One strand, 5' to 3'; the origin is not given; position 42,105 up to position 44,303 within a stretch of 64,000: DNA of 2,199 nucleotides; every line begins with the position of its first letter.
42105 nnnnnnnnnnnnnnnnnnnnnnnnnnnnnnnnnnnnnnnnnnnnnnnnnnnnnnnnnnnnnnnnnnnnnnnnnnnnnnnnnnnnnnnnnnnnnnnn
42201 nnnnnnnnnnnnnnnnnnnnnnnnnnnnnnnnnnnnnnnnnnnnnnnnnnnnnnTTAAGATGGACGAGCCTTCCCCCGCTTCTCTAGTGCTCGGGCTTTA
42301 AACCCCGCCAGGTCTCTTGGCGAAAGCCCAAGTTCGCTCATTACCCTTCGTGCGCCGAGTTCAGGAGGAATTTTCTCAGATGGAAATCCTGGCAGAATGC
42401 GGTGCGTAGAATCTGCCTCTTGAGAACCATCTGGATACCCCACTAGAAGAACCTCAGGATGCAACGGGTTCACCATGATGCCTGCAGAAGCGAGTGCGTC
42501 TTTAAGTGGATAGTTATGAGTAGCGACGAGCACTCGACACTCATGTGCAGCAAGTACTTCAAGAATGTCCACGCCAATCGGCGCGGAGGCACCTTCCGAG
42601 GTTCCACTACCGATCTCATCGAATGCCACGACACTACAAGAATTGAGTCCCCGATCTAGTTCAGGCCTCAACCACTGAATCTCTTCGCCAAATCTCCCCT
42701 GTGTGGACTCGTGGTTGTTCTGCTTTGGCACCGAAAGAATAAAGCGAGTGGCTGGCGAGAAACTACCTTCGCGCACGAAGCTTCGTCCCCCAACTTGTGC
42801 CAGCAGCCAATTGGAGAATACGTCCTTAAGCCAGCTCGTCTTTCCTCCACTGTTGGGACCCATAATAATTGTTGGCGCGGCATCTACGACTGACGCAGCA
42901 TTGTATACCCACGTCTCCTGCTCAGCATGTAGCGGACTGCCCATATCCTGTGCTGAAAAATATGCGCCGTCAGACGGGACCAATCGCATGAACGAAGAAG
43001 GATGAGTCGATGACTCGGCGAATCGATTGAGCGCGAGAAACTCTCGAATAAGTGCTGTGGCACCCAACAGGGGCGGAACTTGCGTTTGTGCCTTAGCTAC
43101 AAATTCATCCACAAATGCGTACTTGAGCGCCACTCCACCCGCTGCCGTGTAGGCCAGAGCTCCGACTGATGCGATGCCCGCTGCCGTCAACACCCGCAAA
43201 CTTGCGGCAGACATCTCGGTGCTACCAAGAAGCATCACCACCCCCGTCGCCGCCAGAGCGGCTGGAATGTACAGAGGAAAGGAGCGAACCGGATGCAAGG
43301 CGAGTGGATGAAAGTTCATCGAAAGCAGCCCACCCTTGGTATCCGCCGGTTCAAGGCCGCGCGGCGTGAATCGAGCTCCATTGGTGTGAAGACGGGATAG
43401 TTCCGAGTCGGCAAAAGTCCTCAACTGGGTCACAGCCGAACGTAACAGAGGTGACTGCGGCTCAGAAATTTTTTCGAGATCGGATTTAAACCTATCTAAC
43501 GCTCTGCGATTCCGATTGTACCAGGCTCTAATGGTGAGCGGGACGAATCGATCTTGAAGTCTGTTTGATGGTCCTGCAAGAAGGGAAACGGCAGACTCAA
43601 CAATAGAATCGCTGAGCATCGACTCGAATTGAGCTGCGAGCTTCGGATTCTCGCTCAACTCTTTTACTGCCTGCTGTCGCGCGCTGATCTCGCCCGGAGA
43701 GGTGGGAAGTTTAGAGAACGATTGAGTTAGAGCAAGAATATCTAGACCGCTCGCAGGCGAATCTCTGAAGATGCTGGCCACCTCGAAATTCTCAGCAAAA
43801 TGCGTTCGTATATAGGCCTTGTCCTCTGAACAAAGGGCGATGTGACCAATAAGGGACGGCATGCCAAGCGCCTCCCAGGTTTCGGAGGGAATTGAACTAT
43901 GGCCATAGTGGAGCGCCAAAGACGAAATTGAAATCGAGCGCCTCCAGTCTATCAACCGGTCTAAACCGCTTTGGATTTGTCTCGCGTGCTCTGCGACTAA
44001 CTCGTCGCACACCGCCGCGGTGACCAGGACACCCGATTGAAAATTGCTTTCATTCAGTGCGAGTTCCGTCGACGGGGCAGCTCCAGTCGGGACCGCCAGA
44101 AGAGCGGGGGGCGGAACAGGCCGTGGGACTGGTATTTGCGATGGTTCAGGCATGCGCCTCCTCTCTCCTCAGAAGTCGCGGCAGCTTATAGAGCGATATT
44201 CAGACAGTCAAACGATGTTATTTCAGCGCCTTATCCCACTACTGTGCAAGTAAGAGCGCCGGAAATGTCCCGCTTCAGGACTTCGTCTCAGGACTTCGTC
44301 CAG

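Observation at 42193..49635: A ~25-nt motif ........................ recurs three times in the same orientation in intergenic DNA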

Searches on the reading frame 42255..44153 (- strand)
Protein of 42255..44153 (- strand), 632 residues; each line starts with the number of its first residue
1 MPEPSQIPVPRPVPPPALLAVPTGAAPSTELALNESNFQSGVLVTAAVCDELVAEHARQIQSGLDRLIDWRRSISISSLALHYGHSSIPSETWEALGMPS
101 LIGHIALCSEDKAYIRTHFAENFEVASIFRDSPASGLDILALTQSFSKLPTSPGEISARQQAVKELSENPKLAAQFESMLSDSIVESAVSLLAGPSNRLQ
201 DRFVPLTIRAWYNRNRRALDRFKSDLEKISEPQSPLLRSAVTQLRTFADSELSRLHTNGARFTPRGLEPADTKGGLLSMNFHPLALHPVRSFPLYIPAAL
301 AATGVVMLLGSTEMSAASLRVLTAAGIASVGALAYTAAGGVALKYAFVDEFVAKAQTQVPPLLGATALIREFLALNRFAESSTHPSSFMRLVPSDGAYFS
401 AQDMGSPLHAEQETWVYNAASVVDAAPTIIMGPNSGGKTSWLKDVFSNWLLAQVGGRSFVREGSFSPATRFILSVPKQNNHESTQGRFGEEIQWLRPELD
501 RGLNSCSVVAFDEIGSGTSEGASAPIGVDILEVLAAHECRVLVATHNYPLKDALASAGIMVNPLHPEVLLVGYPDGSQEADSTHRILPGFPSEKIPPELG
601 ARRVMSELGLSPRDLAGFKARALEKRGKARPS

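Call 14: search_protein_families(library=pfam, proteins=[window:42255-44153:-], max_evalue=0.01)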
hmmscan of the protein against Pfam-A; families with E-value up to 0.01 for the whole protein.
window:42255-44153:- (632 aa): 1 family
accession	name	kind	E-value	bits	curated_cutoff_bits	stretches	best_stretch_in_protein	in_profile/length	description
PF00488.27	MutS_V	-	3.4e-12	47.2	30.2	1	429-552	2-125/188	MutS domain V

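Call 18: find_encoding_contigs(protein=window:42255-44153:-, flank=10000, max_places=10)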
Protein window:42255-44153:- (632 aa): no gene with exactly this product is on record in the collection.

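Call 30: search_protein_families(library=padloc, proteins=[window:42255-44153:-], max_evalue=0.01)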
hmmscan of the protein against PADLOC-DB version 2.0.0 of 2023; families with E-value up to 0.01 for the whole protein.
window:42255-44153:- (632 aa): 0 families

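Call 31: search_protein_families(library=ncbifam, proteins=[window:42255-44153:-], max_evalue=0.01)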
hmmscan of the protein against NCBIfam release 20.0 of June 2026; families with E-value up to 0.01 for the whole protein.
window:42255-44153:- (632 aa): 4 families
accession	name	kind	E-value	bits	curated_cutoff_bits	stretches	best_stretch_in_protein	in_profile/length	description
NF052383.1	ATPase_KamC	equivalog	6.8e-13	48.2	300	1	424-546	306-427/508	lysine 5,6-aminomutase reactivase ATPase KamC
TIGR01069.2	mutS2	equivalog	1.3e-10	40.3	400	1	428-554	330-456/790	endonuclease MutS2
NF003810.1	PRK05399.1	equivalog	8.9e-10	37.9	480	1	412-552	587-730/793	DNA mismatch repair protein MutS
TIGR01070.1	mutS1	equivalog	1.4e-07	30.2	641.7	1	345-551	510-718/840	DNA mismatch repair protein MutS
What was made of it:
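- Checked: The mechanical ORFs that overlap them (44037-44363, 49395-49661) match no family (calls 30, 31).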

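Call 37: find_homologous_proteins(query=window:42255-44153:-, max_evalue=1e-10)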
Query window:42255-44153:- (632 aa): 1 proteins with E <= 1e-10 among 8000 candidates.
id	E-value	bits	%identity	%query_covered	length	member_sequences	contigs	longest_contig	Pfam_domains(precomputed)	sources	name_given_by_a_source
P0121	0.0e+0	1397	100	100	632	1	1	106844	PF00488.28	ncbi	-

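Call 42: search_protein_families(library=phrogs, proteins=[window:42255-44153:-], max_evalue=0.01)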
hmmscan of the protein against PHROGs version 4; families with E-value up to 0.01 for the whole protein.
window:42255-44153:- (632 aa): 2 families
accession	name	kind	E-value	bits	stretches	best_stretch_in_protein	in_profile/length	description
phrog_30120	-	unknown function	2.4e-07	30.2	1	428-552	345-469/858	-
phrog_8439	-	unknown function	3.5e-05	23.1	1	416-553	594-731/853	-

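Call 43: search_solved_structures(query=window:42255-44153:-, max_evalue=0.001)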
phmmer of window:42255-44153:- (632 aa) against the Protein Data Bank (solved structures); distinct sequences matched with E-value up to 0.001: 12.
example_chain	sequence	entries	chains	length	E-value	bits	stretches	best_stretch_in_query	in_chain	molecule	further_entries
7vuf_B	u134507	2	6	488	1.2e-08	37.2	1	429-552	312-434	Endonuclease MutS2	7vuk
8qpp_W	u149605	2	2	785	5.2e-08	35.2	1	424-552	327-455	Endonuclease MutS2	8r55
7qv3_v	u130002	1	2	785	5.2e-08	35.2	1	424-552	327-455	Endonuclease MutS2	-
8r7e_B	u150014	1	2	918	1.7e-06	30.2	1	409-550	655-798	DNA mismatch repair protein Msh3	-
9kce_B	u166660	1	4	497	2.2e-06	29.8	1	428-591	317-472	Endonuclease MutS2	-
8rz7_B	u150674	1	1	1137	2.3e-06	29.7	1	409-550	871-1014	DNA mismatch repair protein Msh3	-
3thw_B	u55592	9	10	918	5.9e-06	28.4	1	409-550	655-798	DNA mismatch repair protein Msh3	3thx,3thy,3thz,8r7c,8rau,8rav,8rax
8r7v_B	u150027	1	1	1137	6.8e-06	28.2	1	409-551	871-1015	DNA mismatch repair protein Msh3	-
8olx_B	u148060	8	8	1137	7.9e-06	28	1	409-550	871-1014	DNA mismatch repair protein Msh3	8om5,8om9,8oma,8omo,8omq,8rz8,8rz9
8rb1_B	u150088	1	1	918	1.5e-05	27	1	409-550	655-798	DNA mismatch repair protein Msh3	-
8raz_B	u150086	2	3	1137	4.6e-05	25.4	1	409-551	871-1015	DNA mismatch repair protein Msh3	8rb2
8raw_B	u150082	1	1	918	5.5e-05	25.2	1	409-550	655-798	DNA mismatch repair protein Msh3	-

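Call 71: search_protein_representatives(protein=window:42255-44153:-)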
Query: 632 residues. Proteins with E-value up to 0.001 (for the whole library): 782; up to 1e-10: 62; up to 1e-30: 9. The best 150 are listed.
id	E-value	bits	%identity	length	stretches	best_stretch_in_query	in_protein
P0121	0.0e+00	1397.1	100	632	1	1-632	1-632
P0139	1.9e-144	499.0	46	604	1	70-628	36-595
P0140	4.7e-69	250.0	36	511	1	136-623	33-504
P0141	9.7e-65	235.8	43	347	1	342-623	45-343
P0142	4.7e-60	220.3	42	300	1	338-626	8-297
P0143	6.2e-53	196.8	30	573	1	137-628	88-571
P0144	1.2e-49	185.9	32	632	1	139-620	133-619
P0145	4.5e-47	177.4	34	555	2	139-411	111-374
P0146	8.8e-32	126.9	34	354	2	425-626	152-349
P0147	1.7e-24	102.9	29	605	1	138-615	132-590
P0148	3.5e-23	98.5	27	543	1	138-614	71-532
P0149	4.8e-19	84.9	28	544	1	139-611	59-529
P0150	8.3e-19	84.1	27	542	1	141-556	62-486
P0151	4.6e-18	81.6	28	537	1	141-612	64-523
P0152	5.9e-18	81.3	28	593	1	134-560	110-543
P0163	2.2e-15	72.8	58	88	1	557-628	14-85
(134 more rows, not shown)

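Call 73: find_encoding_contigs(protein=P0139, flank=6000, max_places=4)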
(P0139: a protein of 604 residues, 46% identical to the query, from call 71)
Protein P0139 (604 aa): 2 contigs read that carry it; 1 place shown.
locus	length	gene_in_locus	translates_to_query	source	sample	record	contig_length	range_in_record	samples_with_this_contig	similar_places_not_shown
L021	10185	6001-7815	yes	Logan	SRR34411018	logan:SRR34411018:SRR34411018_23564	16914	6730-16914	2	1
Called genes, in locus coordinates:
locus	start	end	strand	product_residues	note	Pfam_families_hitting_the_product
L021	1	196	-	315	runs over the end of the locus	PF00515:TPR_1 (faint), PF07719:TPR_2 (faint), PF13428:TPR_14 (faint)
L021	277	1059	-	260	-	PF00106:adh_short, PF08659:KR (weak), PF13561:adh_short_C2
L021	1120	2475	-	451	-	PF01565:FAD_binding_4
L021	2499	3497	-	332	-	PF01040:UbiA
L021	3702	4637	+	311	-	PF01370:Epimerase, PF04321:RmlD_sub_bind, PF16363:GDP_Man_Dehyd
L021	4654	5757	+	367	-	PF00535:Glycos_transf_2, PF13641:Glyco_tranf_2_3 (weak)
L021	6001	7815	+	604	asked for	PF00488:MutS_V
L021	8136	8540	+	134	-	-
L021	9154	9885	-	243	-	PF02591:Zn_ribbon_9 (weak)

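Call 84: find_encoding_contigs(protein=P0163, flank=6000, max_places=4)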
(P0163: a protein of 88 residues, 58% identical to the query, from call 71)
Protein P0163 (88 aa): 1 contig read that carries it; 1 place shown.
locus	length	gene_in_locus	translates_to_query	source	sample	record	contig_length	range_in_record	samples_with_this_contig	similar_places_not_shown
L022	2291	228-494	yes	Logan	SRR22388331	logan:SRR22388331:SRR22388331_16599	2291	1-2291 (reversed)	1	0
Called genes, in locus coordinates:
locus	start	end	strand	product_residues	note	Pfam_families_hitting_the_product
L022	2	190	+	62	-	?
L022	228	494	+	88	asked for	-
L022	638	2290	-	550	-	?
